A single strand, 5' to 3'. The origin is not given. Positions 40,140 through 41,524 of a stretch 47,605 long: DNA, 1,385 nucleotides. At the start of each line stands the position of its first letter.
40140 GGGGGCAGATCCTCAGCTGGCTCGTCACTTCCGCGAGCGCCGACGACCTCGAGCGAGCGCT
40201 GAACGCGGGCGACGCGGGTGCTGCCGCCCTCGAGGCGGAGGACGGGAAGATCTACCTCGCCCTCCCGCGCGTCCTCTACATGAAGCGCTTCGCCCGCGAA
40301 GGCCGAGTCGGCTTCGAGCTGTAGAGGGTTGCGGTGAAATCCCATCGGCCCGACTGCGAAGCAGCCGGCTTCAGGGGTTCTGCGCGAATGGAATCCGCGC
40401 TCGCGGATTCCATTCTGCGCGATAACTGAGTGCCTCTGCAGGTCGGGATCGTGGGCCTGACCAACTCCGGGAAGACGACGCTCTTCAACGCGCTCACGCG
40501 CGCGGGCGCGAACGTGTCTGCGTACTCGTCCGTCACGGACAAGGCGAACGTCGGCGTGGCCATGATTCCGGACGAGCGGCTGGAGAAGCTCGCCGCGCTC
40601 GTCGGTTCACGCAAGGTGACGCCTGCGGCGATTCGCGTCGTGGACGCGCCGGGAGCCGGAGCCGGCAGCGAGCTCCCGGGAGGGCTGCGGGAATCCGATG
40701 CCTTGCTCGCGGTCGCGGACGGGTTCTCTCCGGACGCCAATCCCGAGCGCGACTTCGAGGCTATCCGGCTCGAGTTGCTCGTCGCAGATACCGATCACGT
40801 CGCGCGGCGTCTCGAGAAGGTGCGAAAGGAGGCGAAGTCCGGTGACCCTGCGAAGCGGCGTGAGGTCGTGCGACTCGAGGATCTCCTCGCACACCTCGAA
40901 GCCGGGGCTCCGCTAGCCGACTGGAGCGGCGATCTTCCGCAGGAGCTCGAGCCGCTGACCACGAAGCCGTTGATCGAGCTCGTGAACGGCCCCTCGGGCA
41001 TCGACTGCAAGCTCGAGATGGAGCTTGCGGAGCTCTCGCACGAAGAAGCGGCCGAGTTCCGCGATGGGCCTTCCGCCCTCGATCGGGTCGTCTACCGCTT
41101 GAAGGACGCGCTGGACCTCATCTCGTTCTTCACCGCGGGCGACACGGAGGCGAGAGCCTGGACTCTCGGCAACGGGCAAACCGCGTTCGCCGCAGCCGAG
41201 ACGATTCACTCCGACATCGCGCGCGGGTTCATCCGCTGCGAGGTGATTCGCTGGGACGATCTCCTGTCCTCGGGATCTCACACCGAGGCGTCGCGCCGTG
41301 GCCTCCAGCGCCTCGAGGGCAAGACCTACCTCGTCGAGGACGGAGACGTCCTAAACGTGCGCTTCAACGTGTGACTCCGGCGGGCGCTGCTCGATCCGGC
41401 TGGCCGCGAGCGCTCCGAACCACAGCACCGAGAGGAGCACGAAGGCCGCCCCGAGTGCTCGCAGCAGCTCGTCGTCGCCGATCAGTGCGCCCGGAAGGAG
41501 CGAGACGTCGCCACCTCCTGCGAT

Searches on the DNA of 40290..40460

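Call 63: search_rna_families(source=window, start=40290, end=40460, threshold=evalue, max_evalue=5)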
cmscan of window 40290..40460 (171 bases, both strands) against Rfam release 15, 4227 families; matches with E-value up to 5: 14.
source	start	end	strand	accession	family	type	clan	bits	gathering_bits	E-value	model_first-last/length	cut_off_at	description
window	40379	40423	-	RF03819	mir-Ro6-3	Gene; miRNA;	-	22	79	0.17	1-72/72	no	mir-Ro6-3 microRNA precursor family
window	40379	40423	+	RF03819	mir-Ro6-3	Gene; miRNA;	-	21.9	79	0.17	1-72/72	no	mir-Ro6-3 microRNA precursor family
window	40382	40420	-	RF03816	MIR6297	Gene; miRNA;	-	19.1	114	0.25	1-107/107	no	MIR6297 microRNA precursor family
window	40386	40417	+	RF00900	mir-255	Gene; miRNA;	-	16.9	50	1.3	1-59/59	no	mir-255 microRNA precursor family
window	40386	40415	+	RF03593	mir-2331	Gene; miRNA;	-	16.4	100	1.7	1-71/71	no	mir-2331 microRNA precursor family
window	40386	40415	-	RF03593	mir-2331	Gene; miRNA;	-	15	100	3.8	1-71/71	no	mir-2331 microRNA precursor family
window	40380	40422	-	RF03599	MIR1883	Gene; miRNA;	-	14.6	128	3.5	1-118/118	no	MIR1883 microRNA precursor family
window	40373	40430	+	RF00764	mir-191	Gene; miRNA;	-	14.3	54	1.2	1-91/91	no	mir-191 microRNA precursor family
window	40380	40422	+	RF03599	MIR1883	Gene; miRNA;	-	14.2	128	4.5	1-118/118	no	MIR1883 microRNA precursor family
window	40377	40460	+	RF01658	ceN81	Gene; snRNA; snoRNA; HACA-box;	-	14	50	3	1-93/126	3'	Caenorhabditis snoRNA ceN81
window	40372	40410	+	RF02470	Ms_IGR-8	Gene; sRNA;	-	11.7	44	2.6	1-63/63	no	Mycobacterium sRNA Ms_IGR-8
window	40303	40416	+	RF02492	Gl_U2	Gene; snRNA; splicing;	-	10.8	100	2.4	1-136/136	no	Giardia U2 spliceosomal RNA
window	40392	40413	-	RF01120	sR33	Gene; snRNA; snoRNA; CD-box;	-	10.8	37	4.8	34-55/55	no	Small nucleolar RNA sR33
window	40290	40397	+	RF02648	Cis90_sRNA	Gene; sRNA;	-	9.8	50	1.9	124-237/237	5'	Ruegeria cis90 sRNA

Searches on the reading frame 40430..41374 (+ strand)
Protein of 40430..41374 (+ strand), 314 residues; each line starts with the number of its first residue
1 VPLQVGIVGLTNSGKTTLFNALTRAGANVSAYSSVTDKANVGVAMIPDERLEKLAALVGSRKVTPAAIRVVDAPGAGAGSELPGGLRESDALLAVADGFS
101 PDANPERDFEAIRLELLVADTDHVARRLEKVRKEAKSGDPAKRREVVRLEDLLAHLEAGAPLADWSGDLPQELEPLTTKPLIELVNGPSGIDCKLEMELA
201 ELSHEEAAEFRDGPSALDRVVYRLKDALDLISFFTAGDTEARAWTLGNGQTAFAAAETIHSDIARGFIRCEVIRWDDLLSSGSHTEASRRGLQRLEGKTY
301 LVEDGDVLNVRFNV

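Call 34: find_related_loci(query=window:40430-41371:+, collection=metagenome_contigs, flank=10000)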
Query window:40430-41371:+ (314 aa) in metagenome_contigs; peptide patterns used: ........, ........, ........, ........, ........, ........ (x = any residue, [..] = any of these).
600 stretches matched a pattern (row limit reached: there are more); 444 encode a relative of the query (tblastn E <= 1e-3); the best 80 are kept; 80 distinct loci.
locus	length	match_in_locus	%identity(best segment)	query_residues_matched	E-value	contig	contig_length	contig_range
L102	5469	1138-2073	79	1-314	9e-162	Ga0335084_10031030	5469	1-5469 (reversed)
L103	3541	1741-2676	77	1-314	6e-166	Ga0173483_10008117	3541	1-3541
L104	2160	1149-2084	77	1-314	6e-166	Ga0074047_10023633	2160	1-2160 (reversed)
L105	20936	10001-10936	75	1-314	1e-154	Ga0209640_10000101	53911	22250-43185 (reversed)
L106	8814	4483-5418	74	1-314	4e-153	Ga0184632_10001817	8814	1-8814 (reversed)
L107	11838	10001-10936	74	1-314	4e-153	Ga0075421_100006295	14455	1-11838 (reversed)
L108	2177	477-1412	78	1-314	1e-163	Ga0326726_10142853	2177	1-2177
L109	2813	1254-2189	74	1-314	3e-160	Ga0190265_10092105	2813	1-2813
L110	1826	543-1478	74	1-314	5e-164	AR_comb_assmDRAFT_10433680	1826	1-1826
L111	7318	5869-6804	74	1-314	1e-151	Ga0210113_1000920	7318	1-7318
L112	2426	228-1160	74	1-314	2e-160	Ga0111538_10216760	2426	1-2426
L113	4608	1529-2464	75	1-314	7e-153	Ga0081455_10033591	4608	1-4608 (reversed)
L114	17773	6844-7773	74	3-314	5e-150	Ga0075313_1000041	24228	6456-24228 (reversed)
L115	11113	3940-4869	73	3-314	2e-149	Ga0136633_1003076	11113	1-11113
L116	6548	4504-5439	72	1-314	1e-149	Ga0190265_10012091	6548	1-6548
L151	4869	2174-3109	74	1-314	3e-145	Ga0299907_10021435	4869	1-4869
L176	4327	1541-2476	74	1-314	2e-138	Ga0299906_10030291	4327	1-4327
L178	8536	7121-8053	71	1-314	5e-135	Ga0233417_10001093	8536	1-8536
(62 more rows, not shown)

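Call 54: find_encoding_contigs(protein=window:40430-41374:+, flank=10000, max_places=3)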
Protein window:40430-41374:+ (314 aa): no gene with exactly this product is on record in the collection.

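Call 56: find_encoding_contigs(protein=window:40430-41371:+, flank=10000, max_places=3)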
Protein seq(314 aa) (314 aa): no gene with exactly this product is on record in the collection.
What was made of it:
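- Tried and rejected: Exact-protein look-up of the window's ychF, to name the source genome, found no record (calls 54, 56).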

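Call 57: search_protein_families(library=pfam, proteins=[window:40430-41371:+])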
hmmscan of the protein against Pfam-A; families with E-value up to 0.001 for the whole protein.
window:40430-41371:+ (314 aa): 3 families
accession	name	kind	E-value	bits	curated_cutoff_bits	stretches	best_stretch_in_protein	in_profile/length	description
PF06071.19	YchF-GTPase_C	-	2.7e-30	104.8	27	1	230-313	1-84/84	Protein of unknown function (DUF933)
PF01926.29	MMR_HSR1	-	1.6e-11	44.8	21.9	1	4-99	1-85/113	50S ribosome-binding GTPase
PF02421.24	FeoB_N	-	1.8e-06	28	27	1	4-46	2-44/156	Ferrous iron transport protein B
